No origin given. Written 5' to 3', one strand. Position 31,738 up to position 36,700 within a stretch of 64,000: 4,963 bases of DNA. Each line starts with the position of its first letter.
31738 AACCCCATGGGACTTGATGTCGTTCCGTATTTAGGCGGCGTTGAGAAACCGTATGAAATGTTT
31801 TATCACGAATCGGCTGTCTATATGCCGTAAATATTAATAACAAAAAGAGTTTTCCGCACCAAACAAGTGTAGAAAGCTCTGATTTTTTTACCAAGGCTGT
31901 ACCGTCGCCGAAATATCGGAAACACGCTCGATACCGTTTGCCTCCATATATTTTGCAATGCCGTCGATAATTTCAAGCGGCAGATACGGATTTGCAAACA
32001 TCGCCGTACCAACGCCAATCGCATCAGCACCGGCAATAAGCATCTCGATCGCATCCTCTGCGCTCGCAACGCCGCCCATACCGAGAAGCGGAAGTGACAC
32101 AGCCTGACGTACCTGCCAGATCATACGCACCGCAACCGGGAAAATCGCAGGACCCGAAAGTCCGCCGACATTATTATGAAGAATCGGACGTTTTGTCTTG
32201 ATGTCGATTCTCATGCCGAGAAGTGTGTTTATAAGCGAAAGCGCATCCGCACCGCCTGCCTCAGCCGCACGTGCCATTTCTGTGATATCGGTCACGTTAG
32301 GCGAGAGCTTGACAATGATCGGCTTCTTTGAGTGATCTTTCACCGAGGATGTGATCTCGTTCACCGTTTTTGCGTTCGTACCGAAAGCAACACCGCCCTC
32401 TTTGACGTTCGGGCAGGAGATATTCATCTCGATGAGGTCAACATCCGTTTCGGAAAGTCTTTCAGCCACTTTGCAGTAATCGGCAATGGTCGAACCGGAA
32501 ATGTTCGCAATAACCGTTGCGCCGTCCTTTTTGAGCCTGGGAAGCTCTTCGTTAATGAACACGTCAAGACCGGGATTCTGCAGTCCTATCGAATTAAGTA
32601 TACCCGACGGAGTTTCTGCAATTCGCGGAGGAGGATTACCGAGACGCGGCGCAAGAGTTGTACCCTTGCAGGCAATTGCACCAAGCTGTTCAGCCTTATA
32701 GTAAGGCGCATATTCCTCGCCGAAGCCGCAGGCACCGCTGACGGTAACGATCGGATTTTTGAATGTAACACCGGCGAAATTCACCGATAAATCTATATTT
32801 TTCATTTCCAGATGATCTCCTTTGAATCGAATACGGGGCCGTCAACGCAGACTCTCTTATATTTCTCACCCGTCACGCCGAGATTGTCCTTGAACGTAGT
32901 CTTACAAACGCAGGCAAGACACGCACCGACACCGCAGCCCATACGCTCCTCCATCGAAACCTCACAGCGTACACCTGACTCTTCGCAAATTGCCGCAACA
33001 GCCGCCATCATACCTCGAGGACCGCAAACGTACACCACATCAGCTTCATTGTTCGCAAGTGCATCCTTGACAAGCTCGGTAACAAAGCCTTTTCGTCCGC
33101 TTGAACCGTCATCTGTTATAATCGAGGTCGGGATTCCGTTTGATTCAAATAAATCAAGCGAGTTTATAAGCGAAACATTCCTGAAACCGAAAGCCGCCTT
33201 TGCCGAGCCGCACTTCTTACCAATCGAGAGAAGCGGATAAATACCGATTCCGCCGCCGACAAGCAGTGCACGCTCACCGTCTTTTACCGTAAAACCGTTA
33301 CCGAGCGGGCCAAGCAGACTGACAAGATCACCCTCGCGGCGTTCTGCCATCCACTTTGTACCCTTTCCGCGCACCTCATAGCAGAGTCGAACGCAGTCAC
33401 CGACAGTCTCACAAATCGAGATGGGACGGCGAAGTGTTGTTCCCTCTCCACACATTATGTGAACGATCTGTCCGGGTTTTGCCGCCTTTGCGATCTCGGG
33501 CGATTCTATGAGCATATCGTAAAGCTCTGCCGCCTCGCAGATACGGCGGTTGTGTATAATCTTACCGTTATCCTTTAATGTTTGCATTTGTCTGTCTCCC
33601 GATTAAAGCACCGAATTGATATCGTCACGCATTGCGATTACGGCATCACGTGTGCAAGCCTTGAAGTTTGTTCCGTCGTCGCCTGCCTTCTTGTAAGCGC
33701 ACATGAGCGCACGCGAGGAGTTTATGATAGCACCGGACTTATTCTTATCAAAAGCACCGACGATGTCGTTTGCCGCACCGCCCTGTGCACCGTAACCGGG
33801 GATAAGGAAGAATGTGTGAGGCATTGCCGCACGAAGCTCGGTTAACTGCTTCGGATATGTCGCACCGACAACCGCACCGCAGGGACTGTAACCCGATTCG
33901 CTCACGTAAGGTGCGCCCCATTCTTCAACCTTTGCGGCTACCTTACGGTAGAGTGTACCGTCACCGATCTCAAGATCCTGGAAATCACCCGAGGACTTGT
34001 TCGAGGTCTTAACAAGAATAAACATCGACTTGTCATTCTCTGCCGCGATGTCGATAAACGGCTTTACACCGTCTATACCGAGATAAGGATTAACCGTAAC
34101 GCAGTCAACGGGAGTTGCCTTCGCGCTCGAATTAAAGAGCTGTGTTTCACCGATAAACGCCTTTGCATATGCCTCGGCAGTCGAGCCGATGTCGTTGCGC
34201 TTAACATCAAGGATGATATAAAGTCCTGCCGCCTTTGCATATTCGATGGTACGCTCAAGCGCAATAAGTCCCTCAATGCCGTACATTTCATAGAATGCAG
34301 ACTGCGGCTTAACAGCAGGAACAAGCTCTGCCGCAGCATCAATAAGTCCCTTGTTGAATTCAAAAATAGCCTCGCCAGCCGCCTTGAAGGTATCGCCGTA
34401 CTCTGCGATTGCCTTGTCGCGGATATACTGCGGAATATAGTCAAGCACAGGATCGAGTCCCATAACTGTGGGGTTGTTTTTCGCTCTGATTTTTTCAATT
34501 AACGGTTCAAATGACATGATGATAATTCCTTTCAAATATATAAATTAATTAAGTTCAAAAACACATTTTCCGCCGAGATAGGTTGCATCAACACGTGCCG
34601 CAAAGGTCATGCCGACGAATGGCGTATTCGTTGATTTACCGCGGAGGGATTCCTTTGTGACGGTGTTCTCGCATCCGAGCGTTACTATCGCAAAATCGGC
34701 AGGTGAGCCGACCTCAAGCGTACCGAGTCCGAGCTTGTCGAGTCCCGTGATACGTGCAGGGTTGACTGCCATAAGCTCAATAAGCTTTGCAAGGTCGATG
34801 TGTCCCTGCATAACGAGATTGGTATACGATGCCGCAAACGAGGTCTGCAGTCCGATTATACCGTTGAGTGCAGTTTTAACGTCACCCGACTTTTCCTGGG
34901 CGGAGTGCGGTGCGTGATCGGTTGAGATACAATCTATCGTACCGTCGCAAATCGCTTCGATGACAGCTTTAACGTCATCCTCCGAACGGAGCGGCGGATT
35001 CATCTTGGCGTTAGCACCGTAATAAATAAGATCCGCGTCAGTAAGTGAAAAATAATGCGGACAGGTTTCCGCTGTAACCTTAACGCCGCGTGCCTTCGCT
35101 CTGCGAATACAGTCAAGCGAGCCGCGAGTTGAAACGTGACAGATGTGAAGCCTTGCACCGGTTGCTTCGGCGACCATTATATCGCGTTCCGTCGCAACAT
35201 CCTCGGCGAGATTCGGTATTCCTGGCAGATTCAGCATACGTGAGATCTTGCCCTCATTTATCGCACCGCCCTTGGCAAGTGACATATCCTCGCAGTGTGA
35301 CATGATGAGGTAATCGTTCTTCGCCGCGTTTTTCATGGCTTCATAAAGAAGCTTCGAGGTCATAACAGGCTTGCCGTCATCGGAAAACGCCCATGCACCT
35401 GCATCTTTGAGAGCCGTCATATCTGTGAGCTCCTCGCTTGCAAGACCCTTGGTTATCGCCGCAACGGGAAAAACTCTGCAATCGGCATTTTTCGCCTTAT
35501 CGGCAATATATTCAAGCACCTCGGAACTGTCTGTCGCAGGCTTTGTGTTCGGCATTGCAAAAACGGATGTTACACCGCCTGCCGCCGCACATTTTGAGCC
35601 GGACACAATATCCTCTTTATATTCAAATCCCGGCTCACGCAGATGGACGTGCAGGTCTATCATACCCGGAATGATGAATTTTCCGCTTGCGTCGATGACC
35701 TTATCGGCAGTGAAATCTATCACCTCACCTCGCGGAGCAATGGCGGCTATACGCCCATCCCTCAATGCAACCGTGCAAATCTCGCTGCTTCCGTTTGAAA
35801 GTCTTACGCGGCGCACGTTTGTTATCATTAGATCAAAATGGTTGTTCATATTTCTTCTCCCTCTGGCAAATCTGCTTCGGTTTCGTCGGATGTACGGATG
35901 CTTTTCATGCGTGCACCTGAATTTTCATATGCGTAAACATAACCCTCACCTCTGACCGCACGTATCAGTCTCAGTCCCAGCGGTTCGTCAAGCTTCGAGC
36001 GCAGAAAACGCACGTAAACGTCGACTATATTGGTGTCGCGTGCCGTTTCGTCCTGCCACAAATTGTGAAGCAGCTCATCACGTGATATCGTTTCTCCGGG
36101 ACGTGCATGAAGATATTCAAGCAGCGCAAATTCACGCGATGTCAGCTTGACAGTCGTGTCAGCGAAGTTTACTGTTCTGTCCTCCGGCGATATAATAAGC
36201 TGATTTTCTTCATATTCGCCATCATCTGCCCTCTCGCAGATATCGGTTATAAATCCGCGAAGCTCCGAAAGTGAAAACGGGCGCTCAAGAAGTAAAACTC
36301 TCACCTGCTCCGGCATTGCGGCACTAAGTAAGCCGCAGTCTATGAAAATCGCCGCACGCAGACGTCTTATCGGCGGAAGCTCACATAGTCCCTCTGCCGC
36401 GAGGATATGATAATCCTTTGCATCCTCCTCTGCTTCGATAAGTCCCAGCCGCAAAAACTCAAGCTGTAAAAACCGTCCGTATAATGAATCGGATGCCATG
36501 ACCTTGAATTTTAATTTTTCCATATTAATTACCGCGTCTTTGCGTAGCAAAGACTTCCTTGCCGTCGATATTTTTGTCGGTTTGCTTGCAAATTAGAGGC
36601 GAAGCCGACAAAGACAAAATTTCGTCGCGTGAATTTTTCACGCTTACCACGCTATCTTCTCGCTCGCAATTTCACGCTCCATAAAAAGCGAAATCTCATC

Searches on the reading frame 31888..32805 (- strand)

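Call 99: search_protein_families(library=pfam, max_evalue=1e-8, proteins=[window:31888-32805:-])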
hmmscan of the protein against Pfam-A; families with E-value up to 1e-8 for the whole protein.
window:31888-32805:- (305 aa): 2 families
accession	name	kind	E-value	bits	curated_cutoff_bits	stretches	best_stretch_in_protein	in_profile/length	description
PF01180.27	DHO_dh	-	6.6e-86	288.5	27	1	6-287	2-291/291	Dihydroorotate dehydrogenase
PF01207.24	Dus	-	3e-11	43.4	20.4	0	97-189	55-155/311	Dihydrouridine synthase (Dus)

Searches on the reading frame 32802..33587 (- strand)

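Call 99: search_protein_families(library=pfam, max_evalue=1e-8, proteins=[window:32802-33587:-])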
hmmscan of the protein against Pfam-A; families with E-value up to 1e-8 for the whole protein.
window:32802-33587:- (261 aa): 1 family
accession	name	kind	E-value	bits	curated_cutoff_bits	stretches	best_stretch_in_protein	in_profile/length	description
PF10418.14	DHODB_Fe-S_bind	-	6.5e-17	61.4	23.9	1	213-258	1-40/41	Iron-sulfur cluster binding domain of dihydroorotate dehydrogenase B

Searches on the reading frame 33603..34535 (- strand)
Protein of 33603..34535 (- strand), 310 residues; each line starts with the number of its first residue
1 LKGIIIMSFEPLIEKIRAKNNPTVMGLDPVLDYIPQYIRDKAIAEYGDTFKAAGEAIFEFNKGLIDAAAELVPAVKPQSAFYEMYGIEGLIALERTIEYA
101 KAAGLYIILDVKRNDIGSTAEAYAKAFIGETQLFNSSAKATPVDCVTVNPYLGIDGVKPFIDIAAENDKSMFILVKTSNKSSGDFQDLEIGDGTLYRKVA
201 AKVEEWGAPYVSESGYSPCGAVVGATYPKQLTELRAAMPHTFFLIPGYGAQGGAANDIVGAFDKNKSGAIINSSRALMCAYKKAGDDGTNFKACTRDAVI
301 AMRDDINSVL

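Call 99: search_protein_families(library=pfam, max_evalue=1e-8, proteins=[window:33603-34535:-])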
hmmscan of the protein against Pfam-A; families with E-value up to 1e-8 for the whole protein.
window:33603-34535:- (310 aa): 1 family
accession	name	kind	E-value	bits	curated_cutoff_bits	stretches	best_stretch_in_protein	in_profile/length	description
PF00215.30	OMPdecase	-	5e-24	85.9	27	1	64-281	18-212/221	Orotidine 5'-phosphate decarboxylase / HUMPS family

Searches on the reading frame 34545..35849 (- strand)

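Call 99: search_protein_families(library=pfam, max_evalue=1e-8, proteins=[window:34545-35849:-])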
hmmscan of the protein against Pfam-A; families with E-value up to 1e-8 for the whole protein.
window:34545-35849:- (434 aa): 3 families
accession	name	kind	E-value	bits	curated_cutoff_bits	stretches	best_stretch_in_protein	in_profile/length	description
PF01979.26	Amidohydro_1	-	3.9e-32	112.3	25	1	58-430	1-345/345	Amidohydrolase family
PF12890.13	DHOase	-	1.3e-15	58.1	21.2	1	57-242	2-140/142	Dihydro-orotase-like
PF07969.17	Amidohydro_3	-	9.8e-13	48.8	29.7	0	345-431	401-472/472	Amidohydrolase family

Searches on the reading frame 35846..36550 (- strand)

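Call 99: search_protein_families(library=pfam, max_evalue=1e-8, proteins=[window:35846-36550:-])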
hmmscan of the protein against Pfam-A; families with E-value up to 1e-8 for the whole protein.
window:35846-36550:- (234 aa): 1 family
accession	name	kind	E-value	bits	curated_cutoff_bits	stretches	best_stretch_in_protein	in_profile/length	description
PF00486.34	Trans_reg_C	-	2.3e-22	79.3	26.2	1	132-205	2-76/77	Transcriptional regulatory protein, C terminal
